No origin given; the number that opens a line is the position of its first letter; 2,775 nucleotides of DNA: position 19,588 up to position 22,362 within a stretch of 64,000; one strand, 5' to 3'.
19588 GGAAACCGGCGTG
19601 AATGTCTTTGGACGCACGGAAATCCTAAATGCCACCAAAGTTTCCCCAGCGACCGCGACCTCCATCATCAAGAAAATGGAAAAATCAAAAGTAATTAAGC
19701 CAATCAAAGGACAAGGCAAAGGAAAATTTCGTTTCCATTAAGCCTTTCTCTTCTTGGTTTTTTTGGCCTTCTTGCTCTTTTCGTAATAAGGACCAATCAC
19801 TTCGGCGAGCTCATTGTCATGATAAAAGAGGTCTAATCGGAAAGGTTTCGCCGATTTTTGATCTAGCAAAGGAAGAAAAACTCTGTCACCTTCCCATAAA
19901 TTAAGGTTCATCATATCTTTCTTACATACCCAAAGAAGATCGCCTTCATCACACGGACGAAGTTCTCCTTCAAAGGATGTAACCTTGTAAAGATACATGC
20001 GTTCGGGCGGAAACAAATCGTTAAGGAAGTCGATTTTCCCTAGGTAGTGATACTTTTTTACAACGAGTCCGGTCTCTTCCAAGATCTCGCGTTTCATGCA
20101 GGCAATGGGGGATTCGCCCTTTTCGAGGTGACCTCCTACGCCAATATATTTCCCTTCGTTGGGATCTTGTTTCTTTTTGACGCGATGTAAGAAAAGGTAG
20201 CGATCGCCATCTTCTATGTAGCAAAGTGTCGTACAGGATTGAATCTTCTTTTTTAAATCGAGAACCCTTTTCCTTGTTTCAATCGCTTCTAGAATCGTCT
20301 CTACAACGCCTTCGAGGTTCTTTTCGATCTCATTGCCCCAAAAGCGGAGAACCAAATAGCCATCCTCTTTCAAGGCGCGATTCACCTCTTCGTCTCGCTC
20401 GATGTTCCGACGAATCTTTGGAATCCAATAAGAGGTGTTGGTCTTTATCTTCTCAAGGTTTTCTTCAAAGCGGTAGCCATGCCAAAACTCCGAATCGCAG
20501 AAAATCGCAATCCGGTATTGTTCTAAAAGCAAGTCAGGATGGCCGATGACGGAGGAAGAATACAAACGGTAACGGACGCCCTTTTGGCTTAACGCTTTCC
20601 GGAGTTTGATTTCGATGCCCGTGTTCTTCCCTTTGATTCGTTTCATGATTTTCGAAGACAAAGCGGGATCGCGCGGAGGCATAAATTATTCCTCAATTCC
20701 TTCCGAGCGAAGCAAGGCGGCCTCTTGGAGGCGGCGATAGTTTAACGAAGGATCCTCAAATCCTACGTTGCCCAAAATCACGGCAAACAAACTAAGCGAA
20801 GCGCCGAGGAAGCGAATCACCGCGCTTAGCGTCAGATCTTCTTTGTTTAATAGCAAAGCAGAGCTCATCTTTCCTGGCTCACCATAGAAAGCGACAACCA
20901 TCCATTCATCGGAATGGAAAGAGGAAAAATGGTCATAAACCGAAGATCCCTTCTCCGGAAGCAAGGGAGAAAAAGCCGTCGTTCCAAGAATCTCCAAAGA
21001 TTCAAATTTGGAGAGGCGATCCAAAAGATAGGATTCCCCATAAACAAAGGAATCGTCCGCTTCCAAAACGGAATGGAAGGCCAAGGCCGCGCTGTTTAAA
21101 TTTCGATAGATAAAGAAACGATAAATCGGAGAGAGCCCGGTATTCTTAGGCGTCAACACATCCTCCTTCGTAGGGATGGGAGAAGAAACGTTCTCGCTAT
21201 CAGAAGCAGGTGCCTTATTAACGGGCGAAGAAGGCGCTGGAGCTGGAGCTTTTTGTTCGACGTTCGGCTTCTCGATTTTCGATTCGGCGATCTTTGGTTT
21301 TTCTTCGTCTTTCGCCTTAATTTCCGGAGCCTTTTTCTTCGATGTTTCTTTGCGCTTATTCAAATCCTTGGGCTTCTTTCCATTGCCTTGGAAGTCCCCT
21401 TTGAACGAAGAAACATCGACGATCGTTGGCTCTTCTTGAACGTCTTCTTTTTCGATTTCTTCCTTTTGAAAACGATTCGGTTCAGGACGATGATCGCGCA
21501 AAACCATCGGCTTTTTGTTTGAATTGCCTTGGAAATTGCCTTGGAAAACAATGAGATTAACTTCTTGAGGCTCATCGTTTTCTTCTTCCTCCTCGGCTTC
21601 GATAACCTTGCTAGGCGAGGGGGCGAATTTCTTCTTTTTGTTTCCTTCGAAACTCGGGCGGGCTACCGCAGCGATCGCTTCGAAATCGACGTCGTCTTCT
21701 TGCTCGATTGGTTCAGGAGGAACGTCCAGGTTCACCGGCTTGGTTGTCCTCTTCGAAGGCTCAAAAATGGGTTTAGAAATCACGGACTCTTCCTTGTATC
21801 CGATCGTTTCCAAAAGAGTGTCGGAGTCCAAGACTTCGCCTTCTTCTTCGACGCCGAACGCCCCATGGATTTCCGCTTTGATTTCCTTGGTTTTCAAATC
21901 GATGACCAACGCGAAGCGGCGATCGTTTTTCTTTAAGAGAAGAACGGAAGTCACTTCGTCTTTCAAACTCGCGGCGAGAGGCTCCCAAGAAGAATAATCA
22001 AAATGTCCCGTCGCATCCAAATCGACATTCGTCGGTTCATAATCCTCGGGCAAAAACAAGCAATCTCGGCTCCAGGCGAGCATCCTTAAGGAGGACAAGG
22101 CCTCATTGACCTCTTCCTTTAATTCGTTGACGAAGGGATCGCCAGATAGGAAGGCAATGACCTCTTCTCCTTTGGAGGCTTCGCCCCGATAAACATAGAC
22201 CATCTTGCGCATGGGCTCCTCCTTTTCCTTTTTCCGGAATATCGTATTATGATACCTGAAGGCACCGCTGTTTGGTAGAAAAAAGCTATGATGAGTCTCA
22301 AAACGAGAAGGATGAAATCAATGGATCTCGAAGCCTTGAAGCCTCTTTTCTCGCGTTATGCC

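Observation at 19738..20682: Orphan Vsr endonuclease fused to a MutT-like NUDIX hydrolase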

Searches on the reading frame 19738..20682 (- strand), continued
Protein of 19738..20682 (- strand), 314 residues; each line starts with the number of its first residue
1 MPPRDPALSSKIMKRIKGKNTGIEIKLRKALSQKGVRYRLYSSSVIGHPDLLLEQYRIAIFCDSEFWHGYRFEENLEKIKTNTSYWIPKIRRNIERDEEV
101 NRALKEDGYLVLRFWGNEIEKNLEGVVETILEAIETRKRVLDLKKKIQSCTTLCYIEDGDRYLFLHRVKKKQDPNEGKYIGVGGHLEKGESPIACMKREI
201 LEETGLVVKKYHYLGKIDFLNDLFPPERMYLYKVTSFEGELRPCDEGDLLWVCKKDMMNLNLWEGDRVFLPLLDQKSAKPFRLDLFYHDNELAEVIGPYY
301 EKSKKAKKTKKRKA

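Call 50: search_dna_similar(query=window:19738-20682:-, collection=phages, mode=protein, max_rows=12)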
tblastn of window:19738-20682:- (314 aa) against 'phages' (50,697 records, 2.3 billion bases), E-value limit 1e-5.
Records with a match: 45; places in all: 45; records where one place covers at least 80% of the query: 0.
Best place of each record, by identity: <60% 45.
By first word of the organism name: Bacteriophage 19; Burkholderia 15; Blautia 3; Acidithiobacillus 3; Oenococcus 2; Dorea 1; Enterococcus 1; Salmonella 1.
By host as written in the record: - 19; Burkholderia sp. 9; Blautia sp. 3; Oenococcus oeni Sarco S11 2; Burkholderia ambifaria strain LMG 17828 2; Burkholderia cenocepacia 2; Burkholderia cenocepacia C6433 2; Acidithiobacillus caldus 2; and 4 more.
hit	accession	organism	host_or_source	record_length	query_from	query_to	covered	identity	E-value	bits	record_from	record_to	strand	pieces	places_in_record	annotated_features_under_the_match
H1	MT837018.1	Bacteriophage sp.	human fecal samples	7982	151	293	46%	49.0%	1e-30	127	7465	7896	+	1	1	record has no annotation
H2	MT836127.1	Bacteriophage sp.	human fecal samples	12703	1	142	45%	47.9%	2e-37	147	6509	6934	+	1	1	record has no annotation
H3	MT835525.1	Bacteriophage sp.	human fecal samples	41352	151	296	46%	45.9%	1e-34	139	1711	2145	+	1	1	record has no annotation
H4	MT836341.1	Bacteriophage sp.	human fecal samples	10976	151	293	46%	45.8%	6e-30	125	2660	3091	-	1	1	record has no annotation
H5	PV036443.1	Dorea phage NatCom_31361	Dorea sp.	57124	11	142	42%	48.5%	9e-28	119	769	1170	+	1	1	endonuclease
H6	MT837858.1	Bacteriophage sp.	human fecal samples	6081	150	296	47%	41.3%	4e-26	114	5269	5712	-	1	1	record has no annotation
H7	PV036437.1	Blautia phage NatCom_27009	Blautia sp.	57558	13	134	39%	49.6%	2e-28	120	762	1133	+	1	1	endonuclease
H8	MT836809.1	Bacteriophage sp.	human fecal samples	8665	11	150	45%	42.1%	1e-26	115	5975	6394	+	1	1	record has no annotation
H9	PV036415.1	Blautia phage NatCom_2932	Blautia sp.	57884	11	134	39%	47.2%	6e-24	107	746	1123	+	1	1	endonuclease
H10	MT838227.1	Bacteriophage sp.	human fecal samples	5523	6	127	39%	47.5%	2e-26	115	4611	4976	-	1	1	record has no annotation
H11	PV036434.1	Blautia phage NatCom_24097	Blautia sp.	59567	1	134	43%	42.6%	5e-26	114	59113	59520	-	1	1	endonuclease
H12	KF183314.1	Oenococcus phage phiS11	Oenococcus oeni Sarco S11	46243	5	135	42%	40.6%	1e-22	103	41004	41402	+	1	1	Very-short-patch mismatch repair endonuclease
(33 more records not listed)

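Call 51: search_dna_similar(query=window:19738-20682:-, collection=plasmids, mode=protein, max_rows=12)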
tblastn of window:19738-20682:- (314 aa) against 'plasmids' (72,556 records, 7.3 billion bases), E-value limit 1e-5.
Records with a match: 207; places in all: 217; records where one place covers at least 80% of the query: 0.
Best place of each record, by identity: <60% 207.
By first word of the organism name: Rhizobium 29; Salmonella 8; Burkholderia 7; Agrobacterium 7; Sinorhizobium 7; Acinetobacter 7; Sphingomonas 7; Escherichia 7; Bacillus 7; Geobacillus 6; and 71 more.
By predicted mobility (MOB-suite, as given by PLSDB): non-mobilizable 121; conjugative 47; mobilizable 39.
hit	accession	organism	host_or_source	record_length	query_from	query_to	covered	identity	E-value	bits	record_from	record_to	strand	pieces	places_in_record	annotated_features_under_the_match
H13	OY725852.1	Subdoligranulum variabile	-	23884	137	295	51%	48.8%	1e-37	149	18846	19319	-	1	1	record has no annotation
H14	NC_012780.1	[Eubacterium] eligens ATCC 27750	-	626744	144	294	48%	47.7%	5e-35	141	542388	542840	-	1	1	8-oxo-dGTP diphosphatase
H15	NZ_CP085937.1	Lachnospira eligens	-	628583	144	294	48%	47.7%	5e-35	141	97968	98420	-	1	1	8-oxo-dGTP diphosphatase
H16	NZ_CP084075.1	Fusobacterium vincentii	-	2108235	151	292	45%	48.6%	3e-32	133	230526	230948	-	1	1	none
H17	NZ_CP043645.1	Hymenobacter sp. NBH84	pure culture,soil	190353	6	232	69%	31.5%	8e-13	99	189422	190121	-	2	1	very short patch repair endonuclease | DNA cytosine methyltransferase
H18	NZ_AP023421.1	Pusillibacter faecalis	Homo sapiens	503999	151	296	46%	46.6%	6e-35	141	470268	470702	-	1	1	8-oxo-dGTP diphosphatase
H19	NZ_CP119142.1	Neisseria gonorrhoeae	Homo sapiens,whole organism,synovial ...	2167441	1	146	46%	42.5%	4e-27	118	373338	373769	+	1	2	none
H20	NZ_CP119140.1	Neisseria gonorrhoeae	Homo sapiens,whole organism,blood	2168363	1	146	46%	42.5%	4e-27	118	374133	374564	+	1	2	none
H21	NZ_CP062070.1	Lactobacillus johnsonii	swine,cell culture,feces,feces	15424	10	138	41%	44.2%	1e-26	117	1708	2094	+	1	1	very short patch repair endonuclease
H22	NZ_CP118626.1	Lactobacillus johnsonii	Bacterial cell culture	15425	10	138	41%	44.2%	1e-26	117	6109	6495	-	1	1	very short patch repair endonuclease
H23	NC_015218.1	Lactobacillus amylovorus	-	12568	10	131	39%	45.1%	2e-25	113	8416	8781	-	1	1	very short patch repair endonuclease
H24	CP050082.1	Rhizobium leguminosarum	Trifolium pratense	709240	6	142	44%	38.7%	8e-19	94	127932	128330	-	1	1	vsr: DNA mismatch endonuclease Vsr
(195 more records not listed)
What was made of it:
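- On Anti-phage defence system (PADLOC Vsr / PDC-S07): No phage or plasmid record has a full-length copy (calls 50, 51).
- Stand-alone relatives of the NUDIX half (47-48% identity) are named 8-oxo-dGTP diphosphatase by PGAP (call 51). No hit in phages or plasmids covers 80% or more of the protein (calls 50, 51). There is no full-length copy in the phage or plasmid collections (calls 50, 51).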

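Call 53: get_annotated_region(hit=H19, flank=3000)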
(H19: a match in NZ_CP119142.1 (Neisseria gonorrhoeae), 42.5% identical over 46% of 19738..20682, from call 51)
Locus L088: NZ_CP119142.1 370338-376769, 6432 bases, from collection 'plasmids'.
description: Neisseria gonorrhoeae strain 2022NG-0032 plasmid p2022NG-0032_1, complete sequence
organism: Neisseria gonorrhoeae (NCBI taxid 485)
taxonomy: Bacteria; Pseudomonadota; Betaproteobacteria; Neisseriales; Neisseriaceae; Neisseria; Neisseria gonorrhoeae
host: -; source: Homo sapiens,whole organism,synovial fluid; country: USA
typing (MOB-suite, as given by PLSDB): non-mobilizable
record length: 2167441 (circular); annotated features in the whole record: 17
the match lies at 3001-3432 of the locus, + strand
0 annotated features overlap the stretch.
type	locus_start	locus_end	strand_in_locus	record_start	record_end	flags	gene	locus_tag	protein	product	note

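Call 60: search_protein_families(library=ncbifam, proteins=[L043:4159-4590:+, L064:4071-4517:+, L049:219-677:+, L040:1267-1674:+, L046:1930-2370:+, L070:2986-3465:+, L087:9923-10480:+], max_evalue=0.00001)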
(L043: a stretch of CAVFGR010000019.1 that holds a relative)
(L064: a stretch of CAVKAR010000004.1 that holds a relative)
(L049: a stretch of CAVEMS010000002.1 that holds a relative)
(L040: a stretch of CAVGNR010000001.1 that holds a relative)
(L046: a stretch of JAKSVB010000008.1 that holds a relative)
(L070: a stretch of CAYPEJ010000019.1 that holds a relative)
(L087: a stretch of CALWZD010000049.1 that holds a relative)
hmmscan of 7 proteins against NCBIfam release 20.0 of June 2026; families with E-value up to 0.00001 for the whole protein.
L043:4159-4590:+ (144 aa): 8 families
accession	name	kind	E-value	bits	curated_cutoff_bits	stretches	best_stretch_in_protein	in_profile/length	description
NF006530.0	PRK08999.1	equivalog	1.5e-12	47.2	245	1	20-125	11-116/315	Nudix family hydrolase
NF007834.0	PRK10546.1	equivalog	1.3e-11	44.5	156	1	22-125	10-113/135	pyrimidine (deoxy)nucleoside triphosphate diphosphatase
TIGR00586.1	mutt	equivalog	1.1e-10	41.6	97.9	1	22-124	12-114/129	8-oxo-dGTP diphosphatase MutT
NF008044.0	PRK10776.1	equivalog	2.2e-09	37.3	148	1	42-122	33-111/130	8-oxo-dGTP diphosphatase MutT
TIGR02705.1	nudix_YtkD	equivalog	6.7e-09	35.5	154.4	1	39-84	44-89/156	RNA deprotection pyrophosphohydrolase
NF006961.0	PRK09438.1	equivalog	1.7e-06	27.6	103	1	18-84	11-75/151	dihydroneopterin triphosphate diphosphatase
NF001937.0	PRK00714.1-4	equivalog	2.9e-06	27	139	0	20-77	13-68/161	RNA pyrophosphohydrolase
NF011922.0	PRK15393.1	equivalog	8.2e-06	25.6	152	1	16-124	39-150/182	NUDIX hydrolase YfcD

L064:4071-4517:+ (149 aa): 6 families
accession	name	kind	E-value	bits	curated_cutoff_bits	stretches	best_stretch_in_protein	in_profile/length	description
NF006530.0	PRK08999.1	equivalog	3.6e-14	52.5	245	1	17-133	3-119/315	Nudix family hydrolase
NF008044.0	PRK10776.1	equivalog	6.5e-10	39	148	1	47-130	33-114/130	8-oxo-dGTP diphosphatase MutT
TIGR00586.1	mutt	equivalog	2.1e-09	37.5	97.9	1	47-141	34-126/129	8-oxo-dGTP diphosphatase MutT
TIGR02705.1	nudix_YtkD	equivalog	4.4e-09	36.1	154.4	1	29-87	32-87/156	RNA deprotection pyrophosphohydrolase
NF007834.0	PRK10546.1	equivalog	2.3e-08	33.9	156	1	26-132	9-115/135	pyrimidine (deoxy)nucleoside triphosphate diphosphatase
NF001299.0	PRK00241.1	equivalog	2.7e-06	27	158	1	52-92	166-206/263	NAD(+) diphosphatase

L049:219-677:+ (153 aa): 8 families
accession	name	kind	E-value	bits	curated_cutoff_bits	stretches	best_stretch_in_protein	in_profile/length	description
NF006530.0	PRK08999.1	equivalog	4e-14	52.4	245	1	26-138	4-116/315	Nudix family hydrolase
NF008044.0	PRK10776.1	equivalog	4.7e-09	36.2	148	1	55-136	33-112/130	8-oxo-dGTP diphosphatase MutT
NF007834.0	PRK10546.1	equivalog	4.8e-09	36.1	156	1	34-140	10-115/135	pyrimidine (deoxy)nucleoside triphosphate diphosphatase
TIGR00586.1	mutt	equivalog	2e-08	34.3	97.9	1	55-138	34-115/129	8-oxo-dGTP diphosphatase MutT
TIGR02705.1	nudix_YtkD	equivalog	4e-08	33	154.4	1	53-95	45-87/156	RNA deprotection pyrophosphohydrolase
NF003791.0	PRK05379.2-3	equivalog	8.6e-07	28.5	409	1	16-84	191-258/340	bifunctional nicotinamide-nucleotide adenylyltransferase/Nudix hydroxylase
NF001299.0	PRK00241.1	equivalog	5.8e-06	26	158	1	46-100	150-206/263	NAD(+) diphosphatase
NF001937.0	PRK00714.1-4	equivalog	9e-06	25.4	139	0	32-103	11-85/161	RNA pyrophosphohydrolase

L040:1267-1674:+ (136 aa): 7 families
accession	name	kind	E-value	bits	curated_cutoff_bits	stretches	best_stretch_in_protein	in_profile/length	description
TIGR02705.1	nudix_YtkD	equivalog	9.8e-12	44.7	154.4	1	34-79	45-90/156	RNA deprotection pyrophosphohydrolase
NF006530.0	PRK08999.1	equivalog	5.2e-11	42.2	245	1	6-117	3-114/315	Nudix family hydrolase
NF008044.0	PRK10776.1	equivalog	5.6e-09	36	148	1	36-90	33-84/130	8-oxo-dGTP diphosphatase MutT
NF007834.0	PRK10546.1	equivalog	1.2e-08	34.9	156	1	22-114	16-108/135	pyrimidine (deoxy)nucleoside triphosphate diphosphatase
NF001299.0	PRK00241.1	equivalog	2.5e-07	30.4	158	1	41-77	166-202/263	NAD(+) diphosphatase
TIGR00586.1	mutt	equivalog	4.7e-07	29.9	97.9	1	36-79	34-77/129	8-oxo-dGTP diphosphatase MutT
NF003791.0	PRK05379.2-3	equivalog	8.7e-06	25.1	409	0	15-66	208-259/340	bifunctional nicotinamide-nucleotide adenylyltransferase/Nudix hydroxylase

L046:1930-2370:+ (147 aa): 7 families
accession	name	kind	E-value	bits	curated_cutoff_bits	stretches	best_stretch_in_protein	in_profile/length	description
NF006530.0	PRK08999.1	equivalog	2.9e-13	49.6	245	1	17-130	4-117/315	Nudix family hydrolase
TIGR02705.1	nudix_YtkD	equivalog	1.1e-09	38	154.4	1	44-91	45-92/156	RNA deprotection pyrophosphohydrolase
NF007834.0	PRK10546.1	equivalog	1.3e-09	37.9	156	1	30-131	14-115/135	pyrimidine (deoxy)nucleoside triphosphate diphosphatase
NF008044.0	PRK10776.1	equivalog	2.7e-09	37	148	1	46-128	33-113/130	8-oxo-dGTP diphosphatase MutT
TIGR00586.1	mutt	equivalog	7.4e-09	35.7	97.9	1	29-138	15-124/129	8-oxo-dGTP diphosphatase MutT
NF001937.0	PRK00714.1-4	equivalog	1.2e-07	31.5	139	1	24-94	13-85/161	RNA pyrophosphohydrolase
NF003791.0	PRK05379.2-3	equivalog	4e-07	29.5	409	1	29-76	211-259/340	bifunctional nicotinamide-nucleotide adenylyltransferase/Nudix hydroxylase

L070:2986-3465:+ (160 aa): 5 families
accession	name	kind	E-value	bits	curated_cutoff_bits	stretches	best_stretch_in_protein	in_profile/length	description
NF006530.0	PRK08999.1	equivalog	2e-11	43.5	245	1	14-129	15-127/315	Nudix family hydrolase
NF007834.0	PRK10546.1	equivalog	4.2e-09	36.3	156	1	13-134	11-129/135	pyrimidine (deoxy)nucleoside triphosphate diphosphatase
NF008044.0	PRK10776.1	equivalog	5e-08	32.9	148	1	31-114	28-110/130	8-oxo-dGTP diphosphatase MutT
TIGR00586.1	mutt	equivalog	9.2e-07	28.9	97.9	1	31-105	29-104/129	8-oxo-dGTP diphosphatase MutT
NF006961.0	PRK09438.1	equivalog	8e-06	25.4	103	0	15-69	18-67/151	dihydroneopterin triphosphate diphosphatase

L087:9923-10480:+ (186 aa): 6 families
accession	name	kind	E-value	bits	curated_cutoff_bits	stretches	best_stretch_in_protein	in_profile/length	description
NF006530.0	PRK08999.1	equivalog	2.3e-10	40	245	1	32-152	13-130/315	Nudix family hydrolase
NF008044.0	PRK10776.1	equivalog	6.2e-08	32.6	148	1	52-132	30-108/130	8-oxo-dGTP diphosphatase MutT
NF007834.0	PRK10546.1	equivalog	4.4e-07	29.8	156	1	32-144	11-119/135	pyrimidine (deoxy)nucleoside triphosphate diphosphatase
TIGR00586.1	mutt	equivalog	5.2e-07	29.7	97.9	1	32-86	12-65/129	8-oxo-dGTP diphosphatase MutT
NF001299.0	PRK00241.1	equivalog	3.6e-06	26.6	158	1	29-137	139-241/263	NAD(+) diphosphatase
NF052459.1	OxoGTPPhMutT1Mycb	equivalog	9.8e-06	24.9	475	0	54-148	30-123/292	8-oxo-(d)GTP phosphatase MutT1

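Call 72: find_homologous_proteins(query=L056:19506-20396:+, max_evalue=1e-20)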
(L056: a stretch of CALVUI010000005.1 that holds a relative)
Query L056:19506-20396:+ (297 aa): 6809 proteins with E <= 1e-20 among 8000 candidates; the best 120 are listed.
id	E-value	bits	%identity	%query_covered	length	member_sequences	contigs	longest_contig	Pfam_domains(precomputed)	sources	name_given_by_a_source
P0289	1.3e-175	602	98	90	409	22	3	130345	PF00145.24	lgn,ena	-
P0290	3.7e-153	528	83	90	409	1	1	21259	PF00145.24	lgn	-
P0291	1.0e-145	503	79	91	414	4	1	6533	PF00145.24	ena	-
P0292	2.7e-135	469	74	90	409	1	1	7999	PF00145.24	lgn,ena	-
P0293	1.7e-131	457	75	90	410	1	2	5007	PF00145.24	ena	-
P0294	1.1e-125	438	70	89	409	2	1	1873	PF00145.24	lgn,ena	-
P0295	1.2e-125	437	71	89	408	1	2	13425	PF00145.24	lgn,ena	-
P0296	1.5e-123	431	70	89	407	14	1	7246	PF00145.24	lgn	-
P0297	1.4e-121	424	70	89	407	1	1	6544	PF00145.24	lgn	-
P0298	2.5e-121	423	69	89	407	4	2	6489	PF00145.24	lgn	-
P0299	5.2e-121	422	70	89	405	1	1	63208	PF00145.24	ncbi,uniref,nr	ncbi:DNA cytosine methyltransferase [Mycoplasma struthionis]|uniref:Cytosine-specific methyltransfer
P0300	6.1e-121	422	69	90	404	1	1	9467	PF00145.24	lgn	-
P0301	2.0e-120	420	69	89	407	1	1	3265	PF00145.24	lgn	-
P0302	2.1e-120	420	69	90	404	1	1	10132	PF00145.24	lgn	-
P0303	6.1e-120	419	69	89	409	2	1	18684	PF00145.24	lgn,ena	-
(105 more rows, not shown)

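Call 73: find_encoding_contigs(protein=window:19738-20682:-, flank=6000, max_places=4)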
Protein window:19738-20682:- (314 aa): 22 contigs read that carry it; 4 places shown.
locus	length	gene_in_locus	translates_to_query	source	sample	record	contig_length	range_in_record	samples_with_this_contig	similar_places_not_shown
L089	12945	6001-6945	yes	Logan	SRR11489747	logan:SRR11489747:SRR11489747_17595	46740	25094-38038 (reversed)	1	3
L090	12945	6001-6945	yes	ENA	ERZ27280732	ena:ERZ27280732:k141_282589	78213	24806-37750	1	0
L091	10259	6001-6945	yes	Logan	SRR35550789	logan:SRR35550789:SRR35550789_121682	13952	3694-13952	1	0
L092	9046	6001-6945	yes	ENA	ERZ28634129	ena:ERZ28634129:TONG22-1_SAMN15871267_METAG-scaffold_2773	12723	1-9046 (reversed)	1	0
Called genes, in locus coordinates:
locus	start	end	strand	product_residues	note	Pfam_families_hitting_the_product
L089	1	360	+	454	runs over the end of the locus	-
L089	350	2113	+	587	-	PF00664:ABC_membrane, PF00005:ABC_tran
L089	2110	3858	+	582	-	PF00664:ABC_membrane, PF00005:ABC_tran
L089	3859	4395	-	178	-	-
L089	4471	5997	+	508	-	-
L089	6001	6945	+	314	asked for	PF03852:Vsr, PF04480:DUF559 (weak), PF00293:NUDIX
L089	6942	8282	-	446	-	-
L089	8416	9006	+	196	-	-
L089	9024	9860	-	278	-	PF03051:Peptidase_C1_2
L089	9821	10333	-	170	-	PF03051:Peptidase_C1_2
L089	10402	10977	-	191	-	PF00300:His_Phos_1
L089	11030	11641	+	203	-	PF00293:NUDIX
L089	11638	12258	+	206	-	-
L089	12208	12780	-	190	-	-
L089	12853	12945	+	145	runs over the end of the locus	PF03652:RuvX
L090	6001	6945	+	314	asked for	PF03852:Vsr, PF04480:DUF559 (weak), PF00293:NUDIX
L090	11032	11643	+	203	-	PF00293:NUDIX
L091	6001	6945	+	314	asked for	PF03852:Vsr, PF04480:DUF559 (weak), PF00293:NUDIX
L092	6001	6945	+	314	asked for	PF03852:Vsr, PF04480:DUF559 (weak), PF00293:NUDIX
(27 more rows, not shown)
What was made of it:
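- The identical 314-aa product is on 22 separately assembled contigs (call 73).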

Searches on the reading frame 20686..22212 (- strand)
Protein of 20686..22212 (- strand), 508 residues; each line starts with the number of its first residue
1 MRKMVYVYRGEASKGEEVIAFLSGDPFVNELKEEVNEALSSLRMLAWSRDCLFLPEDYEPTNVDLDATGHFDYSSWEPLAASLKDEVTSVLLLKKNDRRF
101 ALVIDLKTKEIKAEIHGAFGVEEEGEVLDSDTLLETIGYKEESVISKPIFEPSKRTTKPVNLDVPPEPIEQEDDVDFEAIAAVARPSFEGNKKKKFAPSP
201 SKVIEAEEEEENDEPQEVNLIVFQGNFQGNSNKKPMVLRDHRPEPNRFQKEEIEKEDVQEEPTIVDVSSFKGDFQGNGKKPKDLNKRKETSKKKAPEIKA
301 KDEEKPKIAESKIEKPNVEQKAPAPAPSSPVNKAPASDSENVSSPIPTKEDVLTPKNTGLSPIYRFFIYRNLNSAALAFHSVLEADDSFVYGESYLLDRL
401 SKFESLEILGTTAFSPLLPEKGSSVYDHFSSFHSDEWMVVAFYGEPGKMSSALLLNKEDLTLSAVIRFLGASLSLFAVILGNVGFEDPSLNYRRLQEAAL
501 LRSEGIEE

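Call 3: search_protein_families(library=pfam, proteins=[window:20686-22212:-], max_evalue=0.01)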
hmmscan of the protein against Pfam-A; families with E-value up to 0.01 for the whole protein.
window:20686-22212:- (508 aa): 0 families

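Call 4: search_protein_families(library=ncbifam, proteins=[window:20686-22212:-], max_evalue=0.01)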
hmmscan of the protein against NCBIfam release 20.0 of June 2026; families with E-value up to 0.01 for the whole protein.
window:20686-22212:- (508 aa): 0 families

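Call 5: search_protein_families(library=padloc, proteins=[window:20686-22212:-], max_evalue=0.01)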
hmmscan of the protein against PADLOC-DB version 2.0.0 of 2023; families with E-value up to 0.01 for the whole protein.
window:20686-22212:- (508 aa): 0 families

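Call 40: search_protein_families(library=pfam, proteins=[window:20686-22212:-], max_evalue=10)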
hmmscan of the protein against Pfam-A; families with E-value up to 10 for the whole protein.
window:20686-22212:- (508 aa): 1 family
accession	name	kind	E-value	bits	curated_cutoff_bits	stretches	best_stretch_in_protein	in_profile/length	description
PF09033.15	DFF-C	-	0.11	13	25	1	66-116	16-64/165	DNA Fragmentation factor 45kDa, C terminal domain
